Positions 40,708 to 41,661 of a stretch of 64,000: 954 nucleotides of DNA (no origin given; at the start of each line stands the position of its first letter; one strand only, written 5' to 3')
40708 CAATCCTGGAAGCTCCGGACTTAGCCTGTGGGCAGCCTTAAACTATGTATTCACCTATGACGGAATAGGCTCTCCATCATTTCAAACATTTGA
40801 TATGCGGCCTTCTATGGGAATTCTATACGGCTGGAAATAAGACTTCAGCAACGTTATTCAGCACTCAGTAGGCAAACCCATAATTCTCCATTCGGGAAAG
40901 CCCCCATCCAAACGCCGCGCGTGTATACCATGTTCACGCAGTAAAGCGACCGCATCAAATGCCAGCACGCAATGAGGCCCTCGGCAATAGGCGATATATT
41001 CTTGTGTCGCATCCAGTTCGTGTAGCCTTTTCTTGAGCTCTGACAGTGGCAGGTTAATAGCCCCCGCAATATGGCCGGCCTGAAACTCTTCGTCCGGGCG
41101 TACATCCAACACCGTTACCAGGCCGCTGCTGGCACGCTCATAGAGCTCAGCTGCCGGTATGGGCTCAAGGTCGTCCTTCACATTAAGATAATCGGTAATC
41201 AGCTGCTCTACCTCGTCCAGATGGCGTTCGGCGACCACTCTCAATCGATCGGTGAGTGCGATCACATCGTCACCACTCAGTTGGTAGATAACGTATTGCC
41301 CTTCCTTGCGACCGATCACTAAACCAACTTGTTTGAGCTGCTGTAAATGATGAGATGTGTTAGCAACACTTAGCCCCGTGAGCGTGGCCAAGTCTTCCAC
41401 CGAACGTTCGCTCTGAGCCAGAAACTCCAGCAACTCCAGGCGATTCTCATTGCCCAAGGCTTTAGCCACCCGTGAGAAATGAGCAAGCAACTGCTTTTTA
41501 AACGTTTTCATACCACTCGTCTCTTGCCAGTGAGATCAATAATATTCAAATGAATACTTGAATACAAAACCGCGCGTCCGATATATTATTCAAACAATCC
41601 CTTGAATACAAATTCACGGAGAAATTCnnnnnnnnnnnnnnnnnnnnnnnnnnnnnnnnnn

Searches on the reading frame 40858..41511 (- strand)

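Call 21: search_protein_families(library=pfam, proteins=[window:40858-41511:-], max_evalue=0.001)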
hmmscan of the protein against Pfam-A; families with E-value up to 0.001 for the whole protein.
window:40858-41511:- (217 aa): 6 families
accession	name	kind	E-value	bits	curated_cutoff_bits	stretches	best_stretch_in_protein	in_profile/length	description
PF00581.25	Rhodanese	-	1.6e-18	67.4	22.2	1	120-209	2-100/102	Rhodanese-like domain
PF01022.26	HTH_5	-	1.2e-12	47.9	22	1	22-65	2-45/47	Bacterial regulatory protein, arsR family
PF12840.13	HTH_20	-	3.8e-10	40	27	1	19-65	1-48/51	Helix-turn-helix domain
PF25212.1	HVO_A0114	-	1.2e-05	25.5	27.6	1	21-74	21-75/84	HVO_A0114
PF09339.16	HTH_IclR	-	1.7e-05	25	22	1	25-65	6-48/52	IclR helix-turn-helix domain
PF12802.13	MarR_2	-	0.00014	22.4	27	1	25-66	8-51/61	MarR family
